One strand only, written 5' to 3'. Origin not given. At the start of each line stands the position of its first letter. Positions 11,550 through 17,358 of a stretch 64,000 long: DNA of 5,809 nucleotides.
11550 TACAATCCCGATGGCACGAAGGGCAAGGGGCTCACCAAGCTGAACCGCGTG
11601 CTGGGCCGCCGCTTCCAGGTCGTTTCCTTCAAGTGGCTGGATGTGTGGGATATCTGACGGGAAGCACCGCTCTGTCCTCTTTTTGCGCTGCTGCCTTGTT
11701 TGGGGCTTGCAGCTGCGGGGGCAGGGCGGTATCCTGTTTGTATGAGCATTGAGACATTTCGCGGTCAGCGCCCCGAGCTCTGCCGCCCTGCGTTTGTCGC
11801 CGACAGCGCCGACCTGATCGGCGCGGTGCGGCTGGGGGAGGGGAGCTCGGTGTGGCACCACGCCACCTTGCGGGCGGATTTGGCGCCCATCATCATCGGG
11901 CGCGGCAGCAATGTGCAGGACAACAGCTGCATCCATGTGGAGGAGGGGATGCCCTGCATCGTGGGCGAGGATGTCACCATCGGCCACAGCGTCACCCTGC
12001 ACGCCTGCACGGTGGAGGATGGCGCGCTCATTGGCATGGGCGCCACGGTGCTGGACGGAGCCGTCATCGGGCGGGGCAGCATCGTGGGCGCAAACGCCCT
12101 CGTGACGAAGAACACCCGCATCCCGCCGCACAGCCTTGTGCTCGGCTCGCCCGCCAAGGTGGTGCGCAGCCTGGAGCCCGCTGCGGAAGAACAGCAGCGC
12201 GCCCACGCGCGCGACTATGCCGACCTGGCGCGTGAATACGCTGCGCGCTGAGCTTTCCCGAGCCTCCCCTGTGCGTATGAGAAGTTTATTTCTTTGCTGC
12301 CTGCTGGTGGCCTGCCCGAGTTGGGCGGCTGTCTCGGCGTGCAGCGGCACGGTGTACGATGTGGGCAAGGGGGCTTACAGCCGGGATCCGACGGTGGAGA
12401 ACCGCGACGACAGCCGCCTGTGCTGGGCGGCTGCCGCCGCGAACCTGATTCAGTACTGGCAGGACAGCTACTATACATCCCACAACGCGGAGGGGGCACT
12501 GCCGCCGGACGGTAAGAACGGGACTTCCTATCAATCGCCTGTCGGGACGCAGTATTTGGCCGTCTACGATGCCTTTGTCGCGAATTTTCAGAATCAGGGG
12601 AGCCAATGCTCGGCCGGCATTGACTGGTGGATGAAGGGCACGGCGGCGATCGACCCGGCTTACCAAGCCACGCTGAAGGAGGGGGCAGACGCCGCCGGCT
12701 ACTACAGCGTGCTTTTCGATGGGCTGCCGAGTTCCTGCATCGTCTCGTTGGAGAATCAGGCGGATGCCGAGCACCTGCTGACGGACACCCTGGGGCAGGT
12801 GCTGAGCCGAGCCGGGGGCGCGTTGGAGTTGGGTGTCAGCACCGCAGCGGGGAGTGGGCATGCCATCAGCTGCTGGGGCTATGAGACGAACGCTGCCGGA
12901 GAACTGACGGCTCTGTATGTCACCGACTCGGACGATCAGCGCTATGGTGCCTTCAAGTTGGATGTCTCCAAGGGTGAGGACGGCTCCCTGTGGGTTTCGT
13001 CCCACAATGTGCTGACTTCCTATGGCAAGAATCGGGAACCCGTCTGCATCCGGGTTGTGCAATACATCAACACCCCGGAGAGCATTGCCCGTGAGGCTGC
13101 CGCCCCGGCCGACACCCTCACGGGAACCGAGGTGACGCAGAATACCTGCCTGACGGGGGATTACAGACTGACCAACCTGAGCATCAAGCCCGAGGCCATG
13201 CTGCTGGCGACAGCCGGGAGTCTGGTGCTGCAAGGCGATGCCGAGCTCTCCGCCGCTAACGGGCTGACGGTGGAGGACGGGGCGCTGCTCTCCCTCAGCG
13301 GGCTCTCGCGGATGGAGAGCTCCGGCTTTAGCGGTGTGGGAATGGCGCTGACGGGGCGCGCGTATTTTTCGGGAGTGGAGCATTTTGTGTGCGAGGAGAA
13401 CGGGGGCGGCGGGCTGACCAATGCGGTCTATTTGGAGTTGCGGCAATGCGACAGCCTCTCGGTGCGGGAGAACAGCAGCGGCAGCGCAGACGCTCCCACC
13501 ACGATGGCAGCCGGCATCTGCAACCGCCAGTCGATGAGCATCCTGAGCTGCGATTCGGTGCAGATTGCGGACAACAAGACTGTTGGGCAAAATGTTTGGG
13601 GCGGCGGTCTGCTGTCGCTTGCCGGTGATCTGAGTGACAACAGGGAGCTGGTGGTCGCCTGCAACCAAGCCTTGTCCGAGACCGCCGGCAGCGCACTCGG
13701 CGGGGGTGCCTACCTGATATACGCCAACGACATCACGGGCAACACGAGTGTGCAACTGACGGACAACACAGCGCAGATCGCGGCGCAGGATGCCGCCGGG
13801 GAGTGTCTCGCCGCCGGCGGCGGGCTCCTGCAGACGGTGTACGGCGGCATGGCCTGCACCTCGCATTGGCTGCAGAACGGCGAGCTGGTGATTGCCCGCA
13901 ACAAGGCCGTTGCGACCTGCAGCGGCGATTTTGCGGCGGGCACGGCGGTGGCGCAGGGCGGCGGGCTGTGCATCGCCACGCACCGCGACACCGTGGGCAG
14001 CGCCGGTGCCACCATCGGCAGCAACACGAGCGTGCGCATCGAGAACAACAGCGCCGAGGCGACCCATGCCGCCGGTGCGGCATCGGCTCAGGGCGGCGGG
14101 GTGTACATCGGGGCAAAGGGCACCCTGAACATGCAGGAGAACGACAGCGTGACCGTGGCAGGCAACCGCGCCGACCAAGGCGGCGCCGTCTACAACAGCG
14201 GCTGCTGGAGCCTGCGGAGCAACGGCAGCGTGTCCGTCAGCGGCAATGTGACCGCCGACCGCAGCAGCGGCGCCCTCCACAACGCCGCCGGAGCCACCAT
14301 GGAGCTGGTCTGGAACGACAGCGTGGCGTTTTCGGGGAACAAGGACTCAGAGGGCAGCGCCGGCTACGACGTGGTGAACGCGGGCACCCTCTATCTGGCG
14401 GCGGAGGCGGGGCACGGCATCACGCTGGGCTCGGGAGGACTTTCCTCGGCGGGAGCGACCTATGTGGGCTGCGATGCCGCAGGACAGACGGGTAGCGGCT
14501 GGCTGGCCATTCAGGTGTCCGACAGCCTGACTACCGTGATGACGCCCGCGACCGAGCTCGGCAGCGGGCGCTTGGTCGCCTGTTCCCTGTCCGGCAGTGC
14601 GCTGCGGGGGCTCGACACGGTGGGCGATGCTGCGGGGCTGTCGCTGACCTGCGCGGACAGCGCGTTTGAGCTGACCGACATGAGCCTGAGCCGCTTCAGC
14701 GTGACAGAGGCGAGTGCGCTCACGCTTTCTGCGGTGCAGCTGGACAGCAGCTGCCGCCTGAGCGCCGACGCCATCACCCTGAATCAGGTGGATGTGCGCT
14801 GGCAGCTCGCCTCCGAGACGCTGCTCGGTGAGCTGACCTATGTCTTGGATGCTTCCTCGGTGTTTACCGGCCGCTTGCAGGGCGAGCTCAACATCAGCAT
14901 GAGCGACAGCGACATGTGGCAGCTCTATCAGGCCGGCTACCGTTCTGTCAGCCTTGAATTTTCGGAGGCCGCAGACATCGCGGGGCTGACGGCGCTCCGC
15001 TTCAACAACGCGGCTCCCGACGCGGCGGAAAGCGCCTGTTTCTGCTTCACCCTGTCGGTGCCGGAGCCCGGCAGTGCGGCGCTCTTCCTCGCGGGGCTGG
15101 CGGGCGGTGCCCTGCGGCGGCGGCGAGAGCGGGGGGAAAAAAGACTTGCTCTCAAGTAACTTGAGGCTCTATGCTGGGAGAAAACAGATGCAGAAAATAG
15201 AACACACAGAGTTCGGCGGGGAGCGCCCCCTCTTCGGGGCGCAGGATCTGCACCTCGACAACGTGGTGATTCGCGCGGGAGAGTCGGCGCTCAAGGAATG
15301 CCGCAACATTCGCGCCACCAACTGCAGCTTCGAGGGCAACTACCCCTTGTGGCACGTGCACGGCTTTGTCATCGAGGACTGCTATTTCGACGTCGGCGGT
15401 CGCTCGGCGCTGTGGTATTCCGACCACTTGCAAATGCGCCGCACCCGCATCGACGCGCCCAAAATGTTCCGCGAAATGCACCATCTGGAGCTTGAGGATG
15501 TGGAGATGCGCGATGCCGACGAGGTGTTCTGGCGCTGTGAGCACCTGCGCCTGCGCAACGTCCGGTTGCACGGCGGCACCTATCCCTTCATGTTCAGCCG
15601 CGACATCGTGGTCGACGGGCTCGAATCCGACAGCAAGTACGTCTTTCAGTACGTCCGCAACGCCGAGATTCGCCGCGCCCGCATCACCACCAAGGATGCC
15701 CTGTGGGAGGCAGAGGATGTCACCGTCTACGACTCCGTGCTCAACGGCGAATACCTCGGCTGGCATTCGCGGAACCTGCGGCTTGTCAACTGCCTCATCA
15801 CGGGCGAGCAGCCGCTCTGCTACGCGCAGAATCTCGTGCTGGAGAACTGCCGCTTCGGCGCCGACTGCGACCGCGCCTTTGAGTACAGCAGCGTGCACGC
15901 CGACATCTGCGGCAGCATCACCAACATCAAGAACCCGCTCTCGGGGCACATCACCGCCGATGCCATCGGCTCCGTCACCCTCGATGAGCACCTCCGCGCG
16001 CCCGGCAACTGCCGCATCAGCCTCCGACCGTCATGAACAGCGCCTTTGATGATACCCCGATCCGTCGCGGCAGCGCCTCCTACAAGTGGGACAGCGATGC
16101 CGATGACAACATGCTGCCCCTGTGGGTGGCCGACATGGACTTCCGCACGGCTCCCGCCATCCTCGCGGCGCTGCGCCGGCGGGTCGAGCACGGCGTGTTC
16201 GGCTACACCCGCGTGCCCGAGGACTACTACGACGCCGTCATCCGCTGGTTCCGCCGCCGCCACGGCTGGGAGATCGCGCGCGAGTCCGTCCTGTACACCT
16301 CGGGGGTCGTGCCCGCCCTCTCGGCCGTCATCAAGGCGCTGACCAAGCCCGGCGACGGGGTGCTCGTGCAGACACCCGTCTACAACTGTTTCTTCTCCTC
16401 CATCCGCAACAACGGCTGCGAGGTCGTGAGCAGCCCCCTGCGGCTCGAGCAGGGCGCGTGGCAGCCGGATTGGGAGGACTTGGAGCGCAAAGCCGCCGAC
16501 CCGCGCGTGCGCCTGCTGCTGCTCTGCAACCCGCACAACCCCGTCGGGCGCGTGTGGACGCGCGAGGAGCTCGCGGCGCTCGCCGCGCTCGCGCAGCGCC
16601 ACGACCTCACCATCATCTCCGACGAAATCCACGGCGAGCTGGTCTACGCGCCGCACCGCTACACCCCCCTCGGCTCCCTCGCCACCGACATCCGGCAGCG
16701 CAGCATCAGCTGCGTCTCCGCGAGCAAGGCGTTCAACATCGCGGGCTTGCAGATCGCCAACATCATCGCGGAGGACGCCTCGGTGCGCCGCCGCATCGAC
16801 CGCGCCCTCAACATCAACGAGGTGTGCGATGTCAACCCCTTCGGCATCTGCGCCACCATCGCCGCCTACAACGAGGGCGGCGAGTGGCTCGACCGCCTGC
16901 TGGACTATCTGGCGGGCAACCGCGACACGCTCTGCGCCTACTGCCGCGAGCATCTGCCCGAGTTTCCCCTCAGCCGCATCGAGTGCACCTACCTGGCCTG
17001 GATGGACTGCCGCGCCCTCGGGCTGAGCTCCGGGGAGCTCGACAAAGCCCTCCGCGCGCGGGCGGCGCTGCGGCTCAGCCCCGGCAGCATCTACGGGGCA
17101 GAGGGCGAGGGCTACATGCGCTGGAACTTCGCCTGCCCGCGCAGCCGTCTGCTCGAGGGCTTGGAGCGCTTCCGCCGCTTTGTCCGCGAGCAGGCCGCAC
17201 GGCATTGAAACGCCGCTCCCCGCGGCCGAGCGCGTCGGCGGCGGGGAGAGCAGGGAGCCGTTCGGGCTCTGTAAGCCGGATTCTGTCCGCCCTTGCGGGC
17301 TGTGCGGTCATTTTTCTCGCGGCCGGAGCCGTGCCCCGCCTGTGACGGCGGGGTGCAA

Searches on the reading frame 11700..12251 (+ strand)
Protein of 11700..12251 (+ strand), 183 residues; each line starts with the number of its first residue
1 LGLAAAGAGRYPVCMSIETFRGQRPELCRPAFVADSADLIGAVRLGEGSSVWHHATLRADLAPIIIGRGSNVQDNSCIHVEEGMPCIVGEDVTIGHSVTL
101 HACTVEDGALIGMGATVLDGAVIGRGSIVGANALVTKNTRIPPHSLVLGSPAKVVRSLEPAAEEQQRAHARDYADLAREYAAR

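Call 35: search_protein_families(library=pfam, proteins=[window:11700-12251:+], max_evalue=0.01)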
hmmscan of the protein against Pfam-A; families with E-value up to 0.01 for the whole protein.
window:11700-12251:+ (183 aa): 5 families
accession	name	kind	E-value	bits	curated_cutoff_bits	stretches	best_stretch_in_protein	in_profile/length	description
PF00132.30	Hexapep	-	4.2e-16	58.3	27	1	103-137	2-36/36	Bacterial transferase hexapeptide (six repeats)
PF25084.1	LbH_EIF2B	-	1.2e-07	32.1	54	1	64-139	22-91/105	EIF2B subunit epsilon LbH domain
PF14602.12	Hexapep_2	-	0.00036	20.6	27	1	104-137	3-34/34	Hexapeptide repeat of succinyl-transferase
PF21711.3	DCTN5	-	0.0022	18.1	40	1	49-147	40-140/182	Dynactin subunit 5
PF24894.1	Hexapep_GlmU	-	0.0068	16.9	23.3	0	86-145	25-81/104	GlmU-like, C-terminal hexapeptide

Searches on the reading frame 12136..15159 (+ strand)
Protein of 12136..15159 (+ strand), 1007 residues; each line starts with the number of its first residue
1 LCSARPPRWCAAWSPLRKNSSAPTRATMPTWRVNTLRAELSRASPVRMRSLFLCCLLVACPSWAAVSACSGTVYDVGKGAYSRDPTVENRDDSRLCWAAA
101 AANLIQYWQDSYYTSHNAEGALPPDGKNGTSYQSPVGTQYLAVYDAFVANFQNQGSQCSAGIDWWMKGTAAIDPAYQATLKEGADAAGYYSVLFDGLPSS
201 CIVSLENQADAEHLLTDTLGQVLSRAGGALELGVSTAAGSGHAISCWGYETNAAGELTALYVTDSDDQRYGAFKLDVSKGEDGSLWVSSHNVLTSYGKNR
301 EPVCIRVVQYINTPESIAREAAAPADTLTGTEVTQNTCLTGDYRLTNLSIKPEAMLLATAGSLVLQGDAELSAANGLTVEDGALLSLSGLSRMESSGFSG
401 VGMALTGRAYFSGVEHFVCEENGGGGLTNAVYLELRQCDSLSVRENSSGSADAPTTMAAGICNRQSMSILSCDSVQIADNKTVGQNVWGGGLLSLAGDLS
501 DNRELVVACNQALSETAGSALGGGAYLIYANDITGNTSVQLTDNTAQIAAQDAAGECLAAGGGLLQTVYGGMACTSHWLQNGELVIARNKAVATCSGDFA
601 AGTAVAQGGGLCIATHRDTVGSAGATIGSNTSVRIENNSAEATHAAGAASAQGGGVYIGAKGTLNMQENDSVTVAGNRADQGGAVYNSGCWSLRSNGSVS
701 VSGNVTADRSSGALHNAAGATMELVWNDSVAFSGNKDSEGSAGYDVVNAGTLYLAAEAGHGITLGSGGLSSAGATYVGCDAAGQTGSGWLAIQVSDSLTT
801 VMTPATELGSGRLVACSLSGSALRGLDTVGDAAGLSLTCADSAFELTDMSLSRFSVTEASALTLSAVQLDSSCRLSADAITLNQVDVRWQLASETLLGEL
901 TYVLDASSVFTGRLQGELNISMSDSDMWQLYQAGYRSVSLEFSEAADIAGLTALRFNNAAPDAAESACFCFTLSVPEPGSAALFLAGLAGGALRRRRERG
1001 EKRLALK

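Call 9: search_protein_families(library=pfam, proteins=[window:12136-15159:+], max_evalue=0.01)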
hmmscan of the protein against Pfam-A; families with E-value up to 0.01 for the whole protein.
window:12136-15159:+ (1007 aa): 2 families
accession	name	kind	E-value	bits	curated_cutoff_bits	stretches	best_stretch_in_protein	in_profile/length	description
PF09028.16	Mac-1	-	1e-07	31.7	20.3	1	220-290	266-338/361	Mac 1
PF07589.16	PEP-CTERM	-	0.00095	19.6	20.7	1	974-996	1-24/24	PEP-CTERM motif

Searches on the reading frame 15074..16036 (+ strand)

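Call 9: search_protein_families(library=pfam, proteins=[window:15074-16036:+], max_evalue=0.01)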
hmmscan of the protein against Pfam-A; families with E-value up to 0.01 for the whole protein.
window:15074-16036:+ (320 aa): 1 family
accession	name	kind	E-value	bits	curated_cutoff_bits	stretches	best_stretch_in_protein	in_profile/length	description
PF12541.14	DUF3737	-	2.6e-119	397.9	23.9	1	41-315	2-274/275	Protein of unknown function (DUF3737)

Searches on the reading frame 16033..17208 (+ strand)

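Call 9: search_protein_families(library=pfam, proteins=[window:16033-17208:+], max_evalue=0.01)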
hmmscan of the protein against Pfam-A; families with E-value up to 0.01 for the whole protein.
window:16033-17208:+ (391 aa): 3 families
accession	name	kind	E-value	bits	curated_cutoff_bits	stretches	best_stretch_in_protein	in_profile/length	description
PF00155.27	Aminotran_1_2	-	4.6e-44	151.5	19.7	1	28-379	4-360/361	Aminotransferase class I and II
PF01053.26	Cys_Met_Meta_PP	-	0.00076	18.6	27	1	80-198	65-174/381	Cys/Met metabolism PLP-dependent enzyme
PF01212.27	Beta_elim_lyase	-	0.0012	18.7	27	1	99-197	63-168/288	Beta-eliminating lyase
